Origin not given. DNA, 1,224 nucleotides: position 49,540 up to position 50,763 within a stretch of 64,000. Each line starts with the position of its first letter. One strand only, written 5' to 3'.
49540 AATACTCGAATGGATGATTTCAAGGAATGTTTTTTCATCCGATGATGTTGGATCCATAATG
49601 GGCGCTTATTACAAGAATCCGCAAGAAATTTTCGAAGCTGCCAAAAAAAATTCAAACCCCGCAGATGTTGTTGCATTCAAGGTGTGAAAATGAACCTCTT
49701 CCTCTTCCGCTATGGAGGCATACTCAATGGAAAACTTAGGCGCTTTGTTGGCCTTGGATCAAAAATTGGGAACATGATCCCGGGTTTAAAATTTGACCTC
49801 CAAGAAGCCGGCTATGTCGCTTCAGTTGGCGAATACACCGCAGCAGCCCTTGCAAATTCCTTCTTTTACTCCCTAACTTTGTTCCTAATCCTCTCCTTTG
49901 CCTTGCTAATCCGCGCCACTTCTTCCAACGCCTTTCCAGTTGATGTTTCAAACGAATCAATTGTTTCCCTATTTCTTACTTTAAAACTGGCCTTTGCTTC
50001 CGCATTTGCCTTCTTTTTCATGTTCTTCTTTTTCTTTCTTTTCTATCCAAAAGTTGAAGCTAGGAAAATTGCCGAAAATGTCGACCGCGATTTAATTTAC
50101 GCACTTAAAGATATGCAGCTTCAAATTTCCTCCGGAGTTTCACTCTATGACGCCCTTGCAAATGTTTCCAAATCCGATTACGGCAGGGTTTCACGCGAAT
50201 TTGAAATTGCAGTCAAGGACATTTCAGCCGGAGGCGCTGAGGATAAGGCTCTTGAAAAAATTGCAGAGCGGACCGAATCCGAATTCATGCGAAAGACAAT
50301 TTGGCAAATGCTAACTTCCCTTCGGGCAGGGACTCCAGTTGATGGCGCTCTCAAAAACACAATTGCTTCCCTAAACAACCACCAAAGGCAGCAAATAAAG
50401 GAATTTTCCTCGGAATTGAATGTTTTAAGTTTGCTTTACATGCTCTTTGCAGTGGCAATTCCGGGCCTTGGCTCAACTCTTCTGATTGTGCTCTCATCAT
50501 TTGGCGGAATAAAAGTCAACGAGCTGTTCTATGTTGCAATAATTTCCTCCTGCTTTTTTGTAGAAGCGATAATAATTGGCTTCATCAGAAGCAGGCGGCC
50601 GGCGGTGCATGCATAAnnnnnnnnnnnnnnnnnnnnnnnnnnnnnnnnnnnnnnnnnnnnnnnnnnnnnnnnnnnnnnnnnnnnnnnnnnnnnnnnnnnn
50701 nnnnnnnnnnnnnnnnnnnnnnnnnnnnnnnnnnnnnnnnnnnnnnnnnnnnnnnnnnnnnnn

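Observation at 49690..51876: TadC/ArlJ-like platform protein divided by a single in-frame TAA immediately followed by ATG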

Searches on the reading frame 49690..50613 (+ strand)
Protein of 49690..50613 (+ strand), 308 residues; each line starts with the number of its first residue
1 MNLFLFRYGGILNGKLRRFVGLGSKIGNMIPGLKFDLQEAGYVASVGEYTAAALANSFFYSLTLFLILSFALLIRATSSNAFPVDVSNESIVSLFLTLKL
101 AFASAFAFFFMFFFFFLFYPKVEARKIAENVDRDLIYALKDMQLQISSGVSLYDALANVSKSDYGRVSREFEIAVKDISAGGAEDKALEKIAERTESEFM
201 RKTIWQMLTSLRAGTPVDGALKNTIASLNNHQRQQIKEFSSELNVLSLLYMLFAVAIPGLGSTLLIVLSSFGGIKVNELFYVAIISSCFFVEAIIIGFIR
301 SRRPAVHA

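Call 6: search_protein_families(library=pfam, proteins=[window:49690-50613:+], max_evalue=0.01)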
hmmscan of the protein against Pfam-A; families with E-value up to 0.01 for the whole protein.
window:49690-50613:+ (308 aa): 1 family
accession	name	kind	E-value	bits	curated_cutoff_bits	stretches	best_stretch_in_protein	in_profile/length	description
PF00482.28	T2SSF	-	2e-16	60.6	25.2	1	141-261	4-121/125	Type II secretion system (T2SS), protein F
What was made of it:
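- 49690..50616 (+): Platform subunit A: 308 aa, one T2SSF domain, about 4 transmembrane helices. The C-terminal tail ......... is predicted to be cytoplasmic. The gene ends in TAA at 50614-50616. Pfam T2SSF 2e-16 (call 6).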

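Call 7: search_protein_families(library=ncbifam, proteins=[window:49690-50613:+], max_evalue=0.01)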
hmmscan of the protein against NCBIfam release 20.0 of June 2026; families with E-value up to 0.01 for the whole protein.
window:49690-50613:+ (308 aa): 2 families
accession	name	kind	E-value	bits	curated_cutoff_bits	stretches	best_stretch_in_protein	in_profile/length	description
NF004705.1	PRK06041.1-3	equivalog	0.00083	18.4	400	1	151-273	263-391/465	archaellar assembly protein ArlJ/FlaJ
NF004703.2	PRK06041.1-1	equivalog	0.0066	14.8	570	0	121-238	26-144/525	archaellar assembly protein ArlJ/FlaJ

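Call 8: find_homologous_proteins(query=window:49690-50613:+)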
Query window:49690-50613:+ (308 aa): 54 proteins with E <= 0.001 among 7234 candidates.
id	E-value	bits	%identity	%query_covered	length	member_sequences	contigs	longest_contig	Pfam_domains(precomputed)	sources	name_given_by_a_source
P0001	1.1e-189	647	100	100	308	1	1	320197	PF00482.29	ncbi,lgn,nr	ncbi:type II secretion system F family protein [Candidatus Micrarchaeota archaeon]|nr:type II secret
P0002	2.2e-180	616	95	100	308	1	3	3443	PF00482.29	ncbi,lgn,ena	-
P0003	1.4e-139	482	72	100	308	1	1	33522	PF00482.29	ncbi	ncbi:MAG: type II secretion system F family protein [Candidatus Micrarchaeota archaeon]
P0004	4.3e-138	478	72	100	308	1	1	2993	PF00482.29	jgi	jgi:archaeal flagellar protein FlaJ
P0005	1.8e-136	472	72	100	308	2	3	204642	PF00482.29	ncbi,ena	ncbi:MAG: type II secretion system F family protein [Candidatus Micrarchaeota archaeon]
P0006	3.3e-134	465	69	100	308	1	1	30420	PF00482.29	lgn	-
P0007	3.3e-133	462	68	100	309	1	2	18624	PF00482.29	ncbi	ncbi:MAG: type II secretion system F family protein [Candidatus Micrarchaeota archaeon]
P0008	1.8e-131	456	67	100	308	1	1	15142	PF00482.29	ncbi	ncbi:MAG: type II secretion system F family protein [Candidatus Micrarchaeota archaeon]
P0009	1.7e-129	449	67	100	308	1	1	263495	PF00482.29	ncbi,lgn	-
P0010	1.7e-84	302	50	100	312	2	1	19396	PF00482.29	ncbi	-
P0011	1.6e-78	282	48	99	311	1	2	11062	PF00482.29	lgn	-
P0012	6.7e-78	280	45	99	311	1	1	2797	PF00482.29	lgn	-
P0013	1.1e-76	276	44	100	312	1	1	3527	PF00482.29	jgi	-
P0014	3.3e-76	275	47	95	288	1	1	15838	PF00482.29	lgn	-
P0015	9.3e-74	267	46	94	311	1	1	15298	PF00482.29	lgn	-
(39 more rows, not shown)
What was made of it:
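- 49690..50616 (+): Identical to NCBI protein P0001 (call 8).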

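Call 12: find_related_loci(query=A1, collection=genome_contigs, flank=4000)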
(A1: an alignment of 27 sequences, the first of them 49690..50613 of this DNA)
Query A1 (308 aa) in genome_contigs; peptide patterns used: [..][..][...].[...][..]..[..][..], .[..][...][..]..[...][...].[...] (x = any residue, [..] = any of these).
204 stretches matched a pattern; 172 encode a relative of the query (tblastn E <= 1e-3); the best 80 are kept; 80 distinct loci.
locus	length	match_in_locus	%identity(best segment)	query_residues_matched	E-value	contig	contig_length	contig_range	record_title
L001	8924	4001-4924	68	1-308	9e-145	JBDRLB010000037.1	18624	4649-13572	MAG: Candidatus Micrarchaeota archaeon isolate MEGAHIT-group-1.75 k141_5625521, whole genome shotgun sequence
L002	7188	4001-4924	72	1-308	5e-144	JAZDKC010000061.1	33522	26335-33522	MAG: Candidatus Micrarchaeota archaeon isolate MEGAHIT-group-0.512 k141_6900792, whole genome shotgun sequence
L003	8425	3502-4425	67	1-308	2e-142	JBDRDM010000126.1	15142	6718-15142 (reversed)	MAG: Candidatus Micrarchaeota archaeon isolate MEGAHIT-group-1.248 k141_6167551, whole genome shotgun sequence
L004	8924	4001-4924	69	1-308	3e-138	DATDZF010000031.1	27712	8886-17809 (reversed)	MAG TPA_asm: Candidatus Norongarragalinales archaeon isolate SMAG_U8185 k141_846559, whole genome shotgun sequence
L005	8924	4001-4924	72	1-308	6e-136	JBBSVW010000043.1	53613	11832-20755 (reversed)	MAG: Candidatus Micrarchaeota archaeon isolate H43-bin164_1 H43_bin164_1_000000000043, whole genome shotgun sequence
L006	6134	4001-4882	49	16-307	3e-93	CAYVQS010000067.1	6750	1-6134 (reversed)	MAG TPA_asm: Candidatus Micrarchaeota archaeon isolate SRP062349_co5_86 genome assembly, contig: NODE_6844_length_6750_c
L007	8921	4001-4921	49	3-307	7e-86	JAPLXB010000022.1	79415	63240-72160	MAG: Candidatus Micrarchaeota archaeon isolate LacPavin_0920_SED4_MAG_58_19 LacPavin_0920_SED4_scaffold_400468, whole ge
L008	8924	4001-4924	67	1-308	6e-135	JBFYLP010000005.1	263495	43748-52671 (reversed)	MAG: Candidatus Micrarchaeota archaeon isolate PPR_0039 k121_6145524, whole genome shotgun sequence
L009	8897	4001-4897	45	11-307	1e-82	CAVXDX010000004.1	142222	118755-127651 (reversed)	MAG: uncultured Candidatus Micrarchaeota archaeon isolate MFD04408.bin.1.57 genome assembly, contig: contig_119952, whol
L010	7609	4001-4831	42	16-307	8e-82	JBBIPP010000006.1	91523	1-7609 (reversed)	MAG: archaeon isolate QH2F170213_bin_305 NODE_77_length_91523_cov_12.493812, whole genome shotgun sequence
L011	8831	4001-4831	43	16-307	1e-81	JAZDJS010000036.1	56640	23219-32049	MAG: archaeon isolate MEGAHIT-group-0.5 k141_8147633, whole genome shotgun sequence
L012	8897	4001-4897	44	11-307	5e-80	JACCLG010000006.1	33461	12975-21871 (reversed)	MAG: Candidatus Micrarchaeota archaeon isolate Sv174 k141_3711645, whole genome shotgun sequence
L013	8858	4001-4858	45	16-308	9e-80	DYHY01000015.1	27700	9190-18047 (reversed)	MAG TPA_asm: Candidatus Micrarchaeum sp. isolate DR5_63_9 Afr_mines_DR5_202_length_27700_cov_3_820221, whole genome shot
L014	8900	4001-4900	46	11-308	1e-79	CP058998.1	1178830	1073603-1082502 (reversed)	MAG: Candidatus Fermentimicrarchaeum limneticum isolate Sv326 chromosome, complete genome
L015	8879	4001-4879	42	17-307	1e-76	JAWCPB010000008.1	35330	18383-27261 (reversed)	MAG: Candidatus Micrarchaeia archaeon isolate JZ-2_201808_bins_178 JZ-2_201808_bins_178_scaffold_8, whole genome shotgun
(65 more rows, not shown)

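Call 16: find_encoding_contigs(protein=P0002, flank=3000, max_places=4)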
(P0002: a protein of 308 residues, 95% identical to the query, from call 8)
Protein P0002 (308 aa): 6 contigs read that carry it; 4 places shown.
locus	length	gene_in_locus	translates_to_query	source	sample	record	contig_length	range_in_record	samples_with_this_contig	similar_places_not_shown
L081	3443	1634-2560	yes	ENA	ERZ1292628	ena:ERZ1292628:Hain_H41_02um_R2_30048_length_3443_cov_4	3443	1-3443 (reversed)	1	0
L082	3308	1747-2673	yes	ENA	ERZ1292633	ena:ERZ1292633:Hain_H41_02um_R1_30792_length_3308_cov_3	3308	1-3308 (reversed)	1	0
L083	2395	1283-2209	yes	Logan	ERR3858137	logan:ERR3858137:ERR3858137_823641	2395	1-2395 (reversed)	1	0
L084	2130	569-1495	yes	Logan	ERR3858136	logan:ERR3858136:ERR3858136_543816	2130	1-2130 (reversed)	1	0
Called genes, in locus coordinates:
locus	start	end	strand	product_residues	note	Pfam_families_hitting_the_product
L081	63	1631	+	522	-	PF00437:T2SSE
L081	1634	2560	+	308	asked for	PF00482:T2SSF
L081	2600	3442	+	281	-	?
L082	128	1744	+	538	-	PF00437:T2SSE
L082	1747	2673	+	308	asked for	PF00482:T2SSF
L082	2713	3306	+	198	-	?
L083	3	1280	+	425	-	?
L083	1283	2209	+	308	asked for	PF00482:T2SSF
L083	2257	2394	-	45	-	?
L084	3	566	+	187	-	?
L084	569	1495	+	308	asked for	PF00482:T2SSF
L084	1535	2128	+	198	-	?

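Call 17: find_encoding_contigs(protein=P0001, flank=6000, max_places=3)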
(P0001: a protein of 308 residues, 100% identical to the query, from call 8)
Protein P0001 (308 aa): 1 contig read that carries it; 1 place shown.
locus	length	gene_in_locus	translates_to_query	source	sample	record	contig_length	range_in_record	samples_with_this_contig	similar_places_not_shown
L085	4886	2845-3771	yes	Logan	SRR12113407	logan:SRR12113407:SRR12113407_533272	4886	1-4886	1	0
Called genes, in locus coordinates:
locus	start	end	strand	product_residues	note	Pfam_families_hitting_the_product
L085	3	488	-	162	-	?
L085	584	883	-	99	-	-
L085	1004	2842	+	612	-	PF00437:T2SSE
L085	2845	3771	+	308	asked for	PF00482:T2SSF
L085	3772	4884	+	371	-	?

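Call 20: search_solved_structures(query=window:49690-50613:+, max_evalue=1)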
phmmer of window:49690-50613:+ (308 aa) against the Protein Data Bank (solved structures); distinct sequences matched with E-value up to 1: 0.

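Call 37: predict_structure(alignment_id=A1)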
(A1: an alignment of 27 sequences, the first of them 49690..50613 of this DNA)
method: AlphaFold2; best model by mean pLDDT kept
length: 308 residues; sequences in the alignment: 27
mean_pLDDT: 80.9   pTM: 0.63
mean pLDDT of the five models: 80.9, 79.6, 78.3, 77.7, 72.7
residues with pLDDT >= 90: 39; 70-90: 231; 50-70: 28; < 50: 10
segments of 3 or more residues with pLDDT < 50: 1-5
pLDDT, mean of each block of 10 residues (from residue 1): 46 61 81 77 78 85 86 67 59 77 87 85 77 87 91 91 87 91 89 82 89 88 88 86 88 87 82 79 86 84 66
secondary structure, 60 per line:
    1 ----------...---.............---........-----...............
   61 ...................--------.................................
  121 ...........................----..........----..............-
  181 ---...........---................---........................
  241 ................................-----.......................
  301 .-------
elements in order: H17-29 H33-40 H46-79 H88-147 H152-161 H166-179 H184-194 H198-213 H217-272 H278-301
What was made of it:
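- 49690..50616 (+): AF2 model pLDDT 80.9 (call 37).
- On T2SSF (GspF/PilC/TadB-TadC/ArlJ) platform superfamily: AF2 model of A, pLDDT 80.9 (call 37).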

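Call 40: search_protein_representatives(alignment_id=A1)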
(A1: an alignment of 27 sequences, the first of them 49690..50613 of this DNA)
Query: 27 sequences, 294 profile positions. Proteins with E-value up to 0.001 (for the whole library): 7539; up to 1e-10: 2129; up to 1e-30: 503. The best 150 are listed.
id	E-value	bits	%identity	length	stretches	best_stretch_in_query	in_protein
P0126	8.5e-113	392.9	-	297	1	2-294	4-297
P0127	8.5e-107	373.2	-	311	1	2-293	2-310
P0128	1.1e-106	372.8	-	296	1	2-292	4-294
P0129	3.2e-104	364.7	-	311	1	2-293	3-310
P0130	1.3e-101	356.2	-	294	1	1-293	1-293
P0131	1.6e-99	349.3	-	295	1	1-293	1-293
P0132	2.1e-99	348.9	-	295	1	2-293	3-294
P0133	1.2e-98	346.5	-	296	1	1-292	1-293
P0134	7.6e-98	343.8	-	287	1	7-293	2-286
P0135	2.9e-97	341.9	-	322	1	3-293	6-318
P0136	5.2e-97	341.1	-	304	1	3-293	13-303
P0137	7.6e-97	340.5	-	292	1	2-293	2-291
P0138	8.0e-97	340.5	-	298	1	2-293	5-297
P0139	2.2e-96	339.0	-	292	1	3-293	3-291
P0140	2.4e-96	338.9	-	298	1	2-292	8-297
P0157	6.2e-83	294.9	-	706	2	13-292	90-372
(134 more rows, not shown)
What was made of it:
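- On Two-gene (split) platform of the Tad/Epd type: 147 of the 150 best representatives are single-domain proteins of about 290 aa (call 40).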

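Call 42: fold_search(model_id=the predicted structure, library=pdb)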
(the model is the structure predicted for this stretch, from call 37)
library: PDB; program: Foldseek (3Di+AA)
matches with E <= 10: 163; with E <= 0.001: 0
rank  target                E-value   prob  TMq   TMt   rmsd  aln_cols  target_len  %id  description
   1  2vmb_B                2.5e-02  1.00  0.30  0.71   3.2       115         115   17  The three-dimensional structure of the cytoplasmic domains of EpsF from the Type 2 Secretion System of Vibrio cholerae (released 2009-02-10)
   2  3c1q_B                3.1e-02  1.00  0.30  0.70   3.3       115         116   17  The three-dimensional structure of the cytoplasmic domains of EpsF from the Type 2 Secretion System of Vibrio cholerae (released 2009-02-03)
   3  2vma_B                3.4e-02  1.00  0.30  0.71   3.3       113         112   18  The three-dimensional structure of the cytoplasmic domains of EpsF from the Type 2 Secretion System of Vibrio cholerae (released 2009-02-10)
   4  2vmb_A                3.6e-02  1.00  0.30  0.68   3.2       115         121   17  The three-dimensional structure of the cytoplasmic domains of EpsF from the Type 2 Secretion System of Vibrio cholerae (released 2009-02-10)
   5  5nbg_B                4.6e-02  1.00  0.28  0.69   3.4       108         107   18  Structure of the cytoplasmic domain I of OutF in the D. dadantii type II secretion system (released 2018-03-21)
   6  2vma_A                7.5e-02  1.00  0.30  0.67   3.2       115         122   17  The three-dimensional structure of the cytoplasmic domains of EpsF from the Type 2 Secretion System of Vibrio cholerae (released 2009-02-10)
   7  3c1q_A                9.4e-02  1.00  0.28  0.66   3.2       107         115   18  The three-dimensional structure of the cytoplasmic domains of EpsF from the Type 2 Secretion System of Vibrio cholerae (released 2009-02-03)
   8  5nbg_A                9.8e-02  1.00  0.28  0.70   3.3       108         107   18  Structure of the cytoplasmic domain I of OutF in the D. dadantii type II secretion system (released 2018-03-21)
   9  3jc8_Ca               1.7e-01  0.99  0.29  0.28   9.9       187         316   14  Architectural model of the type IVa pilus machine in a piliated state (released 2016-03-16)
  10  2whn_A                2.0e-01  1.00  0.28  0.71   2.6       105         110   18  N-terminal domain from the PilC type IV pilus biogenesis protein (released 2010-05-19)
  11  2whn_B                2.3e-01  1.00  0.27  0.71   3.1       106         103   21  N-terminal domain from the PilC type IV pilus biogenesis protein (released 2010-05-19)
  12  6bpp_B                3.5e-01  0.30  0.21  0.14  19.7       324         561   14  E. coli MsbA in complex with LPS and inhibitor G092 (released 2018-05-02)
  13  11tk_R                3.9e-01  0.21  0.18  0.15  20.4       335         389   12  Structure of human CCR4 in complex with AZD2098 (released 2026-04-01)
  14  8zmg_B                4.4e-01  0.41  0.23  0.21  23.1       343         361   12  Crystal structure of an inverse agonist antipsychotic drug pimavanserin-bound 5-HT2A (released 2024-08-28)
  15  8ynt_R                4.4e-01  0.41  0.24  0.20  19.7       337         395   12  Cryo-EM structure of SNAP-94847-bound MCHR1, S2 state (released 2024-12-18)
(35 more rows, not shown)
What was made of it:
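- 49690..50616 (+): Foldseek best matches are the EpsF, OutF, PilC and TcpE cytoplasmic domains, TM-score (target) 0.63-0.71 (call 42).
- On T2SSF (GspF/PilC/TadB-TadC/ArlJ) platform superfamily: The Foldseek top hits are the EpsF, OutF, PilC-N and TcpE cytoplasmic domains, probability 1.00, TM-score (target) 0.63-0.71 (call 42).
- Tried and rejected: Fold comparison was needed instead (call 42).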
